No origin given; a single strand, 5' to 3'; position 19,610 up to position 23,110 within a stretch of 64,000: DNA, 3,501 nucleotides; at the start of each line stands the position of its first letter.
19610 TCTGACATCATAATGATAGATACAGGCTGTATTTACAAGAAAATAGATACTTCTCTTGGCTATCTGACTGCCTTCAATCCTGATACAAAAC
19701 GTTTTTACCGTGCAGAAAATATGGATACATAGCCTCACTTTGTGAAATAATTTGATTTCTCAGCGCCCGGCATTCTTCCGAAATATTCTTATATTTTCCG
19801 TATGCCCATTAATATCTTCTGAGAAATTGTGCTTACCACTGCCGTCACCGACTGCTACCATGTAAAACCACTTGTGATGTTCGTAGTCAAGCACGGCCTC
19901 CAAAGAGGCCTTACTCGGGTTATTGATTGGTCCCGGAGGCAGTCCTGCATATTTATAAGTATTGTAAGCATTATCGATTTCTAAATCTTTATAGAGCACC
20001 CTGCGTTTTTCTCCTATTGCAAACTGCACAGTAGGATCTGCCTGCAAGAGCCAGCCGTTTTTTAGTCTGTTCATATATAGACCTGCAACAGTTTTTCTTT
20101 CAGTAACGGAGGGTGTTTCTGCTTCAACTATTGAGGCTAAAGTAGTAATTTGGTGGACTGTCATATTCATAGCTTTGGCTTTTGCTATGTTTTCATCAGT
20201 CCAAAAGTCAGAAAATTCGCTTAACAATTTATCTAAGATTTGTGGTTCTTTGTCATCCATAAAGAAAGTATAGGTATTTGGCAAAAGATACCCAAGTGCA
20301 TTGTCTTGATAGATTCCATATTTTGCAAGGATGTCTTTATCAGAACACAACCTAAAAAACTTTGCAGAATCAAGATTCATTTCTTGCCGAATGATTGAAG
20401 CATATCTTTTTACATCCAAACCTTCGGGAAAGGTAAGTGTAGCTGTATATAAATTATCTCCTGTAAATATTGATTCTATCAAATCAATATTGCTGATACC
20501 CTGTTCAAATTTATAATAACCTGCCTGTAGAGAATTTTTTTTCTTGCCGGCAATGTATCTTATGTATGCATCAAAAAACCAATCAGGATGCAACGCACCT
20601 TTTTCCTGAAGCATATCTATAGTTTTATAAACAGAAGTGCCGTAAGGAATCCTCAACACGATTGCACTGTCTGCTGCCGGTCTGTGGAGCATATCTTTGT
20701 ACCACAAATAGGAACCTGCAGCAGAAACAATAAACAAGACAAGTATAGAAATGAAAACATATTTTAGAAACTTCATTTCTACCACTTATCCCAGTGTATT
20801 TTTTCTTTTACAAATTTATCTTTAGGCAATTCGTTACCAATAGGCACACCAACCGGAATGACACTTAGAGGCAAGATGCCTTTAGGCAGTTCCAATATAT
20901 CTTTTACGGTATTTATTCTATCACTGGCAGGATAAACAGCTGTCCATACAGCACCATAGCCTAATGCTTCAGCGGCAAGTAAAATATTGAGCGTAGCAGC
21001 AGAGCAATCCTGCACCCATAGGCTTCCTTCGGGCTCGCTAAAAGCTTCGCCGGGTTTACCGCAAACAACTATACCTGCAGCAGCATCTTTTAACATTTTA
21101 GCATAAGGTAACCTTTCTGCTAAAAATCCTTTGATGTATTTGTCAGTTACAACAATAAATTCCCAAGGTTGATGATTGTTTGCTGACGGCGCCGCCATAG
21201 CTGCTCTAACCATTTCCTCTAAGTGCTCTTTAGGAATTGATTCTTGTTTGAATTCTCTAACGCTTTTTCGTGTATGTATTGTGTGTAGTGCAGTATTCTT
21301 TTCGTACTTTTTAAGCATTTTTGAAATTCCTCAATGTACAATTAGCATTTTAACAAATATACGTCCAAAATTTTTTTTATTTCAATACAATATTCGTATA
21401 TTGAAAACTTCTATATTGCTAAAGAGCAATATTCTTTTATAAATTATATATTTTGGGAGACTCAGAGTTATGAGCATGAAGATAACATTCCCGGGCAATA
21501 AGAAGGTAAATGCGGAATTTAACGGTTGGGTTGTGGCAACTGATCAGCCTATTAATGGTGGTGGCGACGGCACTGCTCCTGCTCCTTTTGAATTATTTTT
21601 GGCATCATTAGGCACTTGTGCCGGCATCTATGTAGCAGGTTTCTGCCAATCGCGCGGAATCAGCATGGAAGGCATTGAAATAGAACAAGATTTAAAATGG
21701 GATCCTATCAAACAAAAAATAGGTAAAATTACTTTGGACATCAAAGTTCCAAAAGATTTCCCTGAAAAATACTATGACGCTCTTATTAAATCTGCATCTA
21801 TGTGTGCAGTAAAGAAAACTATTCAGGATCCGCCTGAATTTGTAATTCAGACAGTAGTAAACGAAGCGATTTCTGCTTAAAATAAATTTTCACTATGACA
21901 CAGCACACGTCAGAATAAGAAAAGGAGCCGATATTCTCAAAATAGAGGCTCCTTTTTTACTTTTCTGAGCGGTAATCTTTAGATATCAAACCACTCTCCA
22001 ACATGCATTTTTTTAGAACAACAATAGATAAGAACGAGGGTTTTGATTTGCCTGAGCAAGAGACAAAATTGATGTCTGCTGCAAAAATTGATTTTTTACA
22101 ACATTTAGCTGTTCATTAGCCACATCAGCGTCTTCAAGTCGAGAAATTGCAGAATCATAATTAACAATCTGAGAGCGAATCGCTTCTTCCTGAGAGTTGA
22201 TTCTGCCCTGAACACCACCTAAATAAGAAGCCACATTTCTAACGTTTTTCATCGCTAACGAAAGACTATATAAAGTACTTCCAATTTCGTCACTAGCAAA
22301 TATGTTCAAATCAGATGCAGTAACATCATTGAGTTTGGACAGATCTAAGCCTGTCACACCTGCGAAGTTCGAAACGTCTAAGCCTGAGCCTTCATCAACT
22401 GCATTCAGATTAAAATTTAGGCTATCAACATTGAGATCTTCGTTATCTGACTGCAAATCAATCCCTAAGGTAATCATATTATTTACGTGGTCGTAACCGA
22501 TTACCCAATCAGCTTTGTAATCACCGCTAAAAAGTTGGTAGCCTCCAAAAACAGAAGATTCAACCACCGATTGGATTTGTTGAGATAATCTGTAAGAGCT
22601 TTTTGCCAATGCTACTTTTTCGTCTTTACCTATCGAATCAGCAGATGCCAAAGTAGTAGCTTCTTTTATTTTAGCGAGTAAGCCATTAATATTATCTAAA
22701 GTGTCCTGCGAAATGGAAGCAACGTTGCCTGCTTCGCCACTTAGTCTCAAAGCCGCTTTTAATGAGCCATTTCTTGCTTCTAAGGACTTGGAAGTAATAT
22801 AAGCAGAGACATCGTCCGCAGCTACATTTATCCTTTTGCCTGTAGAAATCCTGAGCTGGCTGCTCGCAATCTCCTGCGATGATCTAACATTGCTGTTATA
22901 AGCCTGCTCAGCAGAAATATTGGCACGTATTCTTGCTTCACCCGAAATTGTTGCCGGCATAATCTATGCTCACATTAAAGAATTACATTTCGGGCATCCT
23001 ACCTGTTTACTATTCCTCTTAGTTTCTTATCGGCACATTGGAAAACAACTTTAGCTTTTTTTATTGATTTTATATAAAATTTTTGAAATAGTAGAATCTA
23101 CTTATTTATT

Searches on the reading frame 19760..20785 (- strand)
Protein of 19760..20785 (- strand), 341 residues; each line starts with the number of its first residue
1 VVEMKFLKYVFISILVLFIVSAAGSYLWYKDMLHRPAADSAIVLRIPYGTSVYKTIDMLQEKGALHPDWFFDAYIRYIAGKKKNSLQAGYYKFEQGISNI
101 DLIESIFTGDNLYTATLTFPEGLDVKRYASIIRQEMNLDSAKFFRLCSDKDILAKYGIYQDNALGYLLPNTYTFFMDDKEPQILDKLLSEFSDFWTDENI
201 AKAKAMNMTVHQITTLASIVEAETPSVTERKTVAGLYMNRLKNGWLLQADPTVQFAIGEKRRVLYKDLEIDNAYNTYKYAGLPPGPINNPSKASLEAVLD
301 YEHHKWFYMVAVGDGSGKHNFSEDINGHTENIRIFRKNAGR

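Call 7: search_protein_families(library=pfam, proteins=[window:19760-20785:-], max_evalue=0.001)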
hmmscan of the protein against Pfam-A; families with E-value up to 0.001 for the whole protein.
window:19760-20785:- (341 aa): 1 family
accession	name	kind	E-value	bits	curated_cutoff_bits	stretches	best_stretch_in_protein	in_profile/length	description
PF02618.21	YceG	-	5.8e-76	256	32.4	1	45-333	2-274/275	YceG-like family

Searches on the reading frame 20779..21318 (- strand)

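Call 7: search_protein_families(library=pfam, proteins=[window:20779-21318:-], max_evalue=0.001)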
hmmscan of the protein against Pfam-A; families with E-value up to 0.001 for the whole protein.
window:20779-21318:- (179 aa): 2 families
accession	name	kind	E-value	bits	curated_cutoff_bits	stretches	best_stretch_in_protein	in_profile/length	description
PF00881.29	Nitroreductase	-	5.6e-25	88.9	23.5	2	14-68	1-51/167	Nitroreductase family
PF14512.11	TM1586_NiRdase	-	1.4e-10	41.6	27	1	31-64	158-191/215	Putative TM nitroreductase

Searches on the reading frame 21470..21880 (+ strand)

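Call 22: search_protein_families(library=pfam, proteins=[window:21470-21880:+], max_evalue=0.001)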
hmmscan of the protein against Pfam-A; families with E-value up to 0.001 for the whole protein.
window:21470-21880:+ (136 aa): 1 family
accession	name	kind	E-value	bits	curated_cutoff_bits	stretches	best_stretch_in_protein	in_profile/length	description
PF02566.24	OsmC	-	2.9e-17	63.3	27.5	1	32-124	1-97/100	OsmC-like protein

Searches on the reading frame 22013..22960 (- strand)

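Call 7: search_protein_families(library=pfam, proteins=[window:22013-22960:-], max_evalue=0.001)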
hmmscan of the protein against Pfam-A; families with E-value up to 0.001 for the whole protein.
window:22013-22960:- (315 aa): 2 families
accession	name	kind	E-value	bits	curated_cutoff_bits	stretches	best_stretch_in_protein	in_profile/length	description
PF00700.27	Flagellin_C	-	2.4e-17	63.5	23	1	235-314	6-85/86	Bacterial flagellin C-terminal helical region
PF00669.25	Flagellin_N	-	1.4e-16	61.3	26.6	1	11-147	1-137/139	Bacterial flagellin N-terminal helical region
